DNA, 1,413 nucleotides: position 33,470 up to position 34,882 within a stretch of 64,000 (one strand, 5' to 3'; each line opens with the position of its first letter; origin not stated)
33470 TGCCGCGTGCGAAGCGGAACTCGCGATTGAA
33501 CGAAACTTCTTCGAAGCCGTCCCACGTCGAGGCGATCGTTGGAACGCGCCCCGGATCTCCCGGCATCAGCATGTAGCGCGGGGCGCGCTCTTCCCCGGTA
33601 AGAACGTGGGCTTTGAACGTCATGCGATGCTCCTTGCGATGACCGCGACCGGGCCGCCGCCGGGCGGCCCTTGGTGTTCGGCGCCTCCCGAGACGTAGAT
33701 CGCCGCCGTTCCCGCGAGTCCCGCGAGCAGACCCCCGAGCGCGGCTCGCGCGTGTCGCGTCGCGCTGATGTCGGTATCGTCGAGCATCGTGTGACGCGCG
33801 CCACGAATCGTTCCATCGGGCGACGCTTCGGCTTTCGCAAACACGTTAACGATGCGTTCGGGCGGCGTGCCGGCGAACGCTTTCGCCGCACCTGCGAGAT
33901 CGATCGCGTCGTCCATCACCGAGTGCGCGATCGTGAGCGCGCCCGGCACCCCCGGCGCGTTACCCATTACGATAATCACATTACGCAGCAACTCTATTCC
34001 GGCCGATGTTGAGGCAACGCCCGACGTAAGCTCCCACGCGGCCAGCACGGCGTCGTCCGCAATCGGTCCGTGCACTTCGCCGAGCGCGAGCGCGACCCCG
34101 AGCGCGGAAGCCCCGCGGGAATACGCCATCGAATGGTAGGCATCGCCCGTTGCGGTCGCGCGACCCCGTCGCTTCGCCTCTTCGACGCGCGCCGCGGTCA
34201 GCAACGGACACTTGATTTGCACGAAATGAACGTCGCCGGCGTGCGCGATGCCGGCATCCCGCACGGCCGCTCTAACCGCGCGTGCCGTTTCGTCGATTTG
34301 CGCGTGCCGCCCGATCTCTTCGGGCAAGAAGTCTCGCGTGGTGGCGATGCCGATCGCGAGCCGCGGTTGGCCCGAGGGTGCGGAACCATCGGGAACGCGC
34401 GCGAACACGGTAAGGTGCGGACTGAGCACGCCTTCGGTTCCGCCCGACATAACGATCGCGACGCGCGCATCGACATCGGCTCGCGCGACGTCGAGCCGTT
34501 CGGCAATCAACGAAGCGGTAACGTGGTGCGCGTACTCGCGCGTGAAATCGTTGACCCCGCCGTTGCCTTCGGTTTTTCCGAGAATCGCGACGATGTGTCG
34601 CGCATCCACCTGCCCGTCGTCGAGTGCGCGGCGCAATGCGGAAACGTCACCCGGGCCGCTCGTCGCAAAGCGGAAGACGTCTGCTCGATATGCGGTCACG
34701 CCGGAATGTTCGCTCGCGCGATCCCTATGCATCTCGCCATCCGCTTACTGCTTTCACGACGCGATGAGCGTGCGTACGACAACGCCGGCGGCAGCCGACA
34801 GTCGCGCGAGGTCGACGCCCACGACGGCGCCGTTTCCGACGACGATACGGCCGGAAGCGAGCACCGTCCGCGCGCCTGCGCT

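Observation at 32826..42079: Nine-gene operon coupling nucleoside salvage enzymes to a complete AtzD/AtzEG/AtzF-type ring-cleavage pathway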

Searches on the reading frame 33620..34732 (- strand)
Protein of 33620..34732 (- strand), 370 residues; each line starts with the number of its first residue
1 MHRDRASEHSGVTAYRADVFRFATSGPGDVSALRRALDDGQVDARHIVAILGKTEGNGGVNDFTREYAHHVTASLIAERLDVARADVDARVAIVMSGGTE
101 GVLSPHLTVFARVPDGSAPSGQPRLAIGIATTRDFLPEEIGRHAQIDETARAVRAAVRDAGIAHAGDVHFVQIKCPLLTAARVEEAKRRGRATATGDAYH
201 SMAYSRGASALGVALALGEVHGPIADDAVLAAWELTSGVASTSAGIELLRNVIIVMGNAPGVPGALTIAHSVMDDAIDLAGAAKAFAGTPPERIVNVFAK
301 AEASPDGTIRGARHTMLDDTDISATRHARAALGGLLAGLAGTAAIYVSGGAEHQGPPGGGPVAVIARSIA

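Call 3: search_protein_families(library=pfam, proteins=[window:33620-34732:-])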
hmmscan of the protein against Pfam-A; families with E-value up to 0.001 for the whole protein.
window:33620-34732:- (370 aa): 1 family
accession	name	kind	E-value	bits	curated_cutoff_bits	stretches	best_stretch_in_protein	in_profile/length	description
PF09663.15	Amido_AtzD_TrzD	-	2.3e-143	478.1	25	1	19-367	2-358/358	Amidohydrolase ring-opening protein (Amido_AtzD_TrzD)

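Call 4: search_protein_families(library=ncbifam, proteins=[window:33620-34732:-])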
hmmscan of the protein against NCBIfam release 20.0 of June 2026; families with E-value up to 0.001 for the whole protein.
window:33620-34732:- (370 aa): 2 families
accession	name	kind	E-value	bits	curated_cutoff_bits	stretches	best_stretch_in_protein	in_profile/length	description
NF052395.1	CyanAcHdlAtzD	equivalog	6.9e-149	495.7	360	1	17-367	2-363/364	cyanuric acid amidohydrolase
TIGR02714.1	amido_AtzD_TrzD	subfamily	2.7e-141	470.8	153.1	1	17-367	1-365/366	ring-opening amidohydrolase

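Call 8: search_solved_structures(query=window:33620-34732:-, max_evalue=0.001)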
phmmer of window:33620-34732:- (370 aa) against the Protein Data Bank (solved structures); distinct sequences matched with E-value up to 0.001: 7.
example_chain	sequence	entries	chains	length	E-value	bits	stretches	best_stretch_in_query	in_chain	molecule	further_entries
4bvq_A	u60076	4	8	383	7.6e-119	400.6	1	11-367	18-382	CYANURIC ACID AMIDOHYDROLASE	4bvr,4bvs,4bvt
6bum_A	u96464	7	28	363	9.1e-119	400.3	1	16-367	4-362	Cyanuric acid amidohydrolase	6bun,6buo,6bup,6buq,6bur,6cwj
6dhj_A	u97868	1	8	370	1.1e-116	393.5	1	16-368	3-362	Cyanuric acid amidohydrolase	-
5t13_A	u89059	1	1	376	2.3e-114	385.8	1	16-368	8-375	Cyanuric acid amidohydrolase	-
4nq3_A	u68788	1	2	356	4e-94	319.3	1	17-367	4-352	Cyanuric acid amidohydrolase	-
5hwe_A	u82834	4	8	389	8.4e-86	291.9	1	26-366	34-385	Barbiturase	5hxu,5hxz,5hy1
5hy0_A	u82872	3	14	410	2.2e-53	185.3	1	25-368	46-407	Ring-opening amidohydrolase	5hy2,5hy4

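Call 12: find_homologous_proteins(query=window:33620-34732:-, max_evalue=1e-20)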
Query window:33620-34732:- (370 aa): 7999 proteins with E <= 1e-20 among 8000 candidates; the best 120 are listed.
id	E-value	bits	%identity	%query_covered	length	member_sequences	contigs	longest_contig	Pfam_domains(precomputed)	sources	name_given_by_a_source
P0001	6.7e-223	758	97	100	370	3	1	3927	PF09663.16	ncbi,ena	-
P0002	4.1e-192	656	87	98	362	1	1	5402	PF09663.16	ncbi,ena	-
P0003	1.4e-173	595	83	94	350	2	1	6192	PF09663.16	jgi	jgi:cyanuric acid amidohydrolase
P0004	9.2e-164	563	77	96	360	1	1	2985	PF09663.16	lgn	-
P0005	8.0e-160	550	78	92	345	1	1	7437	PF09663.16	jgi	jgi:cyanuric acid amidohydrolase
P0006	1.5e-159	549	77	93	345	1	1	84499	PF09663.16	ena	-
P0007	1.1e-157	543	76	96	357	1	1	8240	PF09663.16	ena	-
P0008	4.1e-153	528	75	92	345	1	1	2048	PF09663.16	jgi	jgi:cyanuric acid amidohydrolase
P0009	6.4e-150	518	75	92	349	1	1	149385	PF09663.16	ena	-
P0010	3.9e-148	512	71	95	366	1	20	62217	PF09663.16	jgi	jgi:cyanuric acid amidohydrolase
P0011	4.1e-147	508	69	96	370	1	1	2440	PF09663.16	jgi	jgi:cyanuric acid amidohydrolase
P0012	8.8e-147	507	70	98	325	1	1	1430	PF09663.16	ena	-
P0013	2.2e-145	503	71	95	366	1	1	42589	PF09663.16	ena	-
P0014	8.8e-145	501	70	95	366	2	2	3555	PF09663.16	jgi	jgi:cyanuric acid amidohydrolase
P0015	9.2e-145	501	70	95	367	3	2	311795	PF09663.16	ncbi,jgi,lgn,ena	jgi:cyanuric acid amidohydrolase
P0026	1.8e-138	480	70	95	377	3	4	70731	PF09663.16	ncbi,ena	-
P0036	5.2e-135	469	68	96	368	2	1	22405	PF09663.16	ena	-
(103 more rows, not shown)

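Call 13: find_encoding_contigs(protein=P0006, flank=10000, max_places=3)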
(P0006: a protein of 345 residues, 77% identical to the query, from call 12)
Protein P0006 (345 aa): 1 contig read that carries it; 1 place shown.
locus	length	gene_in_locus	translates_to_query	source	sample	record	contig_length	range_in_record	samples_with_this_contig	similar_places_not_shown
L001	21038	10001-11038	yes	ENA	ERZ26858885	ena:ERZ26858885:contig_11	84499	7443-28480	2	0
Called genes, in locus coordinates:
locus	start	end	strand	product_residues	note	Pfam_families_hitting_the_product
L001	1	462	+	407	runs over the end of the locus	PF00438:S-AdoMet_synt_N, PF02772:S-AdoMet_synt_M, PF02773:S-AdoMet_synt_C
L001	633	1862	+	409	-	PF25371:DUF7884 (weak), PF02353:CMAS, PF13489:Methyltransf_23, PF13847:Methyltransf_31, PF08241:Methyltransf_11, PF08242:Methyltransf_12, PF13649:Methyltransf_25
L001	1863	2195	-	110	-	PF01253:SUI1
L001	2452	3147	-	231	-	PF09335:VTT_dom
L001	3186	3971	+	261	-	PF01557:FAA_hydrolase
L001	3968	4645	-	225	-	PF00702:Hydrolase, PF13419:HAD_2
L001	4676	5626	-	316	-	PF13379:NMT1_2, PF04069:OpuAC (weak), PF09084:NMT1, PF12974:Phosphonate-bd (weak), PF16868:NMT1_3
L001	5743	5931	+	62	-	PF13318:AtzG-like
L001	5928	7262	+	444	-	PF01425:Amidase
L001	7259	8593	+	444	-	PF01425:Amidase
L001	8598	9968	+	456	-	PF01979:Amidohydro_1, PF07969:Amidohydro_3 (faint)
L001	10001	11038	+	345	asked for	PF09663:Amido_AtzD_TrzD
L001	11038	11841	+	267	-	PF01048:PNP_UDP_1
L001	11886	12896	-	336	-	PF02608:Bmp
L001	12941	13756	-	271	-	PF00005:ABC_tran, PF13304:AAA_21 (faint)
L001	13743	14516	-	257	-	PF00528:BPD_transp_1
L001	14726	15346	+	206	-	PF00596:Aldolase_II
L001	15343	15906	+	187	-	PF03079:ARD, PF07883:Cupin_2 (weak)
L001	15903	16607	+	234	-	PF00702:Hydrolase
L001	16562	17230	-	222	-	PF13189:Cytidylate_kin2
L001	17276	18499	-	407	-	PF05977:MFS_3, PF07690:MFS_1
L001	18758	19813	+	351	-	PF00072:Response_reg, PF13487:HD_5, PF01966:HD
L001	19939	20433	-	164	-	-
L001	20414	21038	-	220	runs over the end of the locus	PF00440:TetR_N, PF17938:TetR_C_29 (weak)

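Call 14: find_encoding_contigs(protein=P0009, flank=10000, max_places=3)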
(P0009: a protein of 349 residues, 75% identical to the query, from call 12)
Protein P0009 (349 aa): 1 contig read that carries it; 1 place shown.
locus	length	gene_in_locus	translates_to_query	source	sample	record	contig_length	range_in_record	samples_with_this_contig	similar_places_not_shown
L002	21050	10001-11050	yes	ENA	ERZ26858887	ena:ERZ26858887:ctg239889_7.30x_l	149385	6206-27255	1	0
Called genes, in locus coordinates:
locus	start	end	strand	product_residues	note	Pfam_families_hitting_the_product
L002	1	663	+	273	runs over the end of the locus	PF08327:AHSA1, PF00903:Glyoxalase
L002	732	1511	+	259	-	PF03301:Trp_dioxygenase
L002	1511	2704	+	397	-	PF00155:Aminotran_1_2, PF01041:DegT_DnrJ_EryC1, PF01053:Cys_Met_Meta_PP (weak)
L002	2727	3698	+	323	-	PF00248:Aldo_ket_red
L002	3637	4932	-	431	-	PF07690:MFS_1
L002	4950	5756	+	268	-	PF00392:GntR, PF13545:HTH_Crp_2 (faint), PF07729:FCD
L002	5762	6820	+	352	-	PF00701:DHDPS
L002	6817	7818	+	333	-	PF02423:OCD_Mu_crystall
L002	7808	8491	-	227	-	PF00106:adh_short, PF08659:KR, PF13561:adh_short_C2, PF23441:SDR (weak)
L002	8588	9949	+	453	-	PF01979:Amidohydro_1, PF07969:Amidohydro_3 (weak)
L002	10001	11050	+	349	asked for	PF09663:Amido_AtzD_TrzD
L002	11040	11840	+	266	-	PF01048:PNP_UDP_1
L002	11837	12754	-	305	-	PF02608:Bmp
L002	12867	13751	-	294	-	PF02653:BPD_transp_2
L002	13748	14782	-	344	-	PF02653:BPD_transp_2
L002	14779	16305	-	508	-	PF00005:ABC_tran, PF13304:AAA_21 (faint), PF00005:ABC_tran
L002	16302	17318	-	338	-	PF02608:Bmp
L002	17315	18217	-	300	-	PF05721:PhyH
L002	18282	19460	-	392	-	PF00083:Sugar_tr (weak), PF07690:MFS_1, PF12832:MFS_1_like, PF00083:Sugar_tr (weak), PF07690:MFS_1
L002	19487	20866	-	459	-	PF00355:Rieske, PF19301:LigXa_C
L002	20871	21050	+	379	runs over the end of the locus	PF01408:GFO_IDH_MocA, PF22725:GFO_IDH_MocA_C3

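Call 28: find_related_loci(query=window:33620-34732:-, collection=metagenome_contigs, flank=10000)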
Query window:33620-34732:- (370 aa) in metagenome_contigs; peptide patterns used: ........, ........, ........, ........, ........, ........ (x = any residue, [..] = any of these).
600 stretches matched a pattern (row limit reached: there are more); 478 encode a relative of the query (tblastn E <= 1e-3); the best 80 are kept; 80 distinct loci.
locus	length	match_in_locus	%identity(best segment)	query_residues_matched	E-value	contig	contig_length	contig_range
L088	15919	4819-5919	63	14-367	1e-141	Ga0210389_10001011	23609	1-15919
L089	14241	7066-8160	63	12-366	1e-140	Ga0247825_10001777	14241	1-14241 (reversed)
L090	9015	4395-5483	63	18-367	2e-138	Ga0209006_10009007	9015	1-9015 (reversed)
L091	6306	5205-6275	63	14-367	2e-138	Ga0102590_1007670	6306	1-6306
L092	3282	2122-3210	64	19-366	1e-143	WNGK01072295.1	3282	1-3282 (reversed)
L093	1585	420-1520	60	12-367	1e-149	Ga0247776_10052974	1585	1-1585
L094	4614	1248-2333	63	18-368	2e-139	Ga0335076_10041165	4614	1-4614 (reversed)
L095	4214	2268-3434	60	2-368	1e-139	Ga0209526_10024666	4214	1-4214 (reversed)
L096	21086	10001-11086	62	18-367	8e-137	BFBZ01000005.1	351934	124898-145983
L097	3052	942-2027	62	18-367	2e-142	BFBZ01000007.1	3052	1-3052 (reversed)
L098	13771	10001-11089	63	18-367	4e-136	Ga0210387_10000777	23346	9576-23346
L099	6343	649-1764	62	2-367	4e-136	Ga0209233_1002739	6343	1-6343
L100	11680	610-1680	63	19-368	9e-136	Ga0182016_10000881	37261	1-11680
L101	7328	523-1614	61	14-367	8e-135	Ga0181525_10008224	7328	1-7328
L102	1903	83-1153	62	19-367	1e-144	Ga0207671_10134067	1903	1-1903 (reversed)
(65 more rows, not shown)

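Call 33: find_encoding_contigs(protein=P0013, flank=10000, max_places=2)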
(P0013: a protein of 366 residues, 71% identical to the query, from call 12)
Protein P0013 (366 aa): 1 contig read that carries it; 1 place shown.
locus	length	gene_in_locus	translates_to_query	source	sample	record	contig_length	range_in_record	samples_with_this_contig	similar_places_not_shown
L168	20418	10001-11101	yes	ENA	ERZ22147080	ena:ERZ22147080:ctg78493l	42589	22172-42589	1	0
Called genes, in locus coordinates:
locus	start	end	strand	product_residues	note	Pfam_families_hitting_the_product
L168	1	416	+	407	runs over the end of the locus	PF00438:S-AdoMet_synt_N, PF02772:S-AdoMet_synt_M, PF02773:S-AdoMet_synt_C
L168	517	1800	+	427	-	PF25371:DUF7884, PF02353:CMAS, PF13489:Methyltransf_23, PF08241:Methyltransf_11, PF08242:Methyltransf_12, PF13649:Methyltransf_25, PF13847:Methyltransf_31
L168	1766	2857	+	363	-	PF14226:DIOX_N, PF03171:2OG-FeII_Oxy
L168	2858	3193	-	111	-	PF01253:SUI1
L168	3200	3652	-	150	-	PF07883:Cupin_2, PF02311:AraC_binding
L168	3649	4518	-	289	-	-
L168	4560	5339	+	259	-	PF01557:FAA_hydrolase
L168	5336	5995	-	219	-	PF00702:Hydrolase, PF12710:HAD, PF13419:HAD_2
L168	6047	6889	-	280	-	PF13379:NMT1_2, PF09084:NMT1, PF12974:Phosphonate-bd (weak), PF16868:NMT1_3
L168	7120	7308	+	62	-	PF13318:AtzG-like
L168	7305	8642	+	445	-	PF01425:Amidase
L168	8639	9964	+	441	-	PF01425:Amidase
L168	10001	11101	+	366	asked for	PF09663:Amido_AtzD_TrzD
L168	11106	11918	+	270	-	PF01048:PNP_UDP_1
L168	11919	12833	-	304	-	PF02608:Bmp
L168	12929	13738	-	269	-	PF00005:ABC_tran, PF13304:AAA_21 (faint)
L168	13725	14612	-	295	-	PF00528:BPD_transp_1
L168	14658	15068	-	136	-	PF01042:Ribonuc_L-PSP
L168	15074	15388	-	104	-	PF03795:YCII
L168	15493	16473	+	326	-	PF13379:NMT1_2, PF09084:NMT1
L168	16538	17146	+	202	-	PF00596:Aldolase_II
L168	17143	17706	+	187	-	PF03079:ARD, PF07883:Cupin_2 (weak)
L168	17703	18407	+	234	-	PF00702:Hydrolase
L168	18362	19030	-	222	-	PF13189:Cytidylate_kin2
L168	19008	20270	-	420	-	PF05977:MFS_3, PF07690:MFS_1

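Call 34: find_encoding_contigs(protein=P0036, flank=10000, max_places=2)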
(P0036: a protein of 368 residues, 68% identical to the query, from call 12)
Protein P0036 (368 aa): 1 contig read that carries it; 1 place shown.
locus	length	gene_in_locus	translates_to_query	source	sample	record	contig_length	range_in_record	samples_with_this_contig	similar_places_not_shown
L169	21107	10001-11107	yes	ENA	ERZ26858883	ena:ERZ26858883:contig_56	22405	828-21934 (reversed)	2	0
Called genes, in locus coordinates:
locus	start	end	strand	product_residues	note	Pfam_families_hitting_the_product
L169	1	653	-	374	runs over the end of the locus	?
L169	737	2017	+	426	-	PF00355:Rieske, PF19301:LigXa_C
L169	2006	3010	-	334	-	PF13379:NMT1_2, PF09084:NMT1, PF12974:Phosphonate-bd (weak)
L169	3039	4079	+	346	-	PF03601:Cons_hypoth698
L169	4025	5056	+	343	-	PF20434:BD-FAE, PF12146:Hydrolase_4 (faint), PF07859:Abhydrolase_3, PF12697:Abhydrolase_6 (weak), PF00135:COesterase (weak)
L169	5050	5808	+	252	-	PF01557:FAA_hydrolase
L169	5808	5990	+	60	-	PF13318:AtzG-like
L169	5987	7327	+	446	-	PF01425:Amidase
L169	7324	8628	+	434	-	PF01425:Amidase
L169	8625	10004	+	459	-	PF01979:Amidohydro_1, PF07969:Amidohydro_3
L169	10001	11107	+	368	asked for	PF09663:Amido_AtzD_TrzD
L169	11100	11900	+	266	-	PF01048:PNP_UDP_1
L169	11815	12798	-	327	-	PF02608:Bmp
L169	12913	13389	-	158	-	PF17765:MLTR_LBD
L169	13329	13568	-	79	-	-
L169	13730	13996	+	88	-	PF00106:adh_short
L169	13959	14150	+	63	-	-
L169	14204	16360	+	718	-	PF02897:Peptidase_S9_N, PF00326:Peptidase_S9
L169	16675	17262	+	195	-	PF07638:Sigma70_ECF (weak), PF04542:Sigma70_r2, PF08281:Sigma70_r4_2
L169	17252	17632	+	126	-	-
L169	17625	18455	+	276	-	PF05552:MS_channel_1st_1, PF00924:MS_channel_2nd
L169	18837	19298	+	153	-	-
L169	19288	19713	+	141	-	PF07332:Phage_holin_3_6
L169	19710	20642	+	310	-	PF03631:Virul_fac_BrkB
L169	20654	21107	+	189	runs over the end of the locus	PF12277:DUF3618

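Call 35: find_encoding_contigs(protein=P0015, flank=10000, max_places=2)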
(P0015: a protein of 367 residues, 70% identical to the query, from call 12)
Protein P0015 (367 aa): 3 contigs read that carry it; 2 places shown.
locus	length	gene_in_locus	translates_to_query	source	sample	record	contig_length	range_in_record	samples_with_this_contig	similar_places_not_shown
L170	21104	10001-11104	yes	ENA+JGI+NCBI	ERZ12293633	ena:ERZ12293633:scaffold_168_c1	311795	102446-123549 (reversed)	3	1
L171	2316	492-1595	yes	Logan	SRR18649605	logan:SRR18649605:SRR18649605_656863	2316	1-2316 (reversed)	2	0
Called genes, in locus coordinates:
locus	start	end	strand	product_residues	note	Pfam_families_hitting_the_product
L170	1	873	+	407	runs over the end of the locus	PF00438:S-AdoMet_synt_N, PF02772:S-AdoMet_synt_M, PF02773:S-AdoMet_synt_C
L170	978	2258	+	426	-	PF25371:DUF7884 (weak), PF02353:CMAS, PF13489:Methyltransf_23, PF08241:Methyltransf_11, PF08242:Methyltransf_12, PF13649:Methyltransf_25, PF13847:Methyltransf_31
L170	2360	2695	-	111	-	PF01253:SUI1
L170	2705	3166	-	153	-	PF02311:AraC_binding, PF07883:Cupin_2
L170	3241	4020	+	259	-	PF01557:FAA_hydrolase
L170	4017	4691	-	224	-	PF00702:Hydrolase, PF13419:HAD_2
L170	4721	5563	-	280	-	PF09084:NMT1, PF12974:Phosphonate-bd, PF13379:NMT1_2, PF16868:NMT1_3 (weak)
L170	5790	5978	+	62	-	PF13318:AtzG-like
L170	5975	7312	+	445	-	PF01425:Amidase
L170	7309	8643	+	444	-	PF01425:Amidase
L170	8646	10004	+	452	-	PF01979:Amidohydro_1, PF07969:Amidohydro_3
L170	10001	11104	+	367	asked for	PF09663:Amido_AtzD_TrzD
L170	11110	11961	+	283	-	PF01048:PNP_UDP_1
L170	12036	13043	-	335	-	PF02608:Bmp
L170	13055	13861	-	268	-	PF00005:ABC_tran, PF13304:AAA_21 (faint)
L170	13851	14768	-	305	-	PF00528:BPD_transp_1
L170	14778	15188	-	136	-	PF01042:Ribonuc_L-PSP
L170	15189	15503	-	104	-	PF03795:YCII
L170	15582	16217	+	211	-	PF00596:Aldolase_II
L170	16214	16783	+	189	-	PF03079:ARD, PF07883:Cupin_2 (weak)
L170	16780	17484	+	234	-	PF00702:Hydrolase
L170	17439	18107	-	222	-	PF13189:Cytidylate_kin2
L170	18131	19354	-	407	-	PF05977:MFS_3, PF07690:MFS_1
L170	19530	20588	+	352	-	PF00072:Response_reg, PF13487:HD_5, PF01966:HD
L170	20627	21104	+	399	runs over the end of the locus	PF00155:Aminotran_1_2, PF12897:Asp_aminotransf (weak)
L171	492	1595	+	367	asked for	PF09663:Amido_AtzD_TrzD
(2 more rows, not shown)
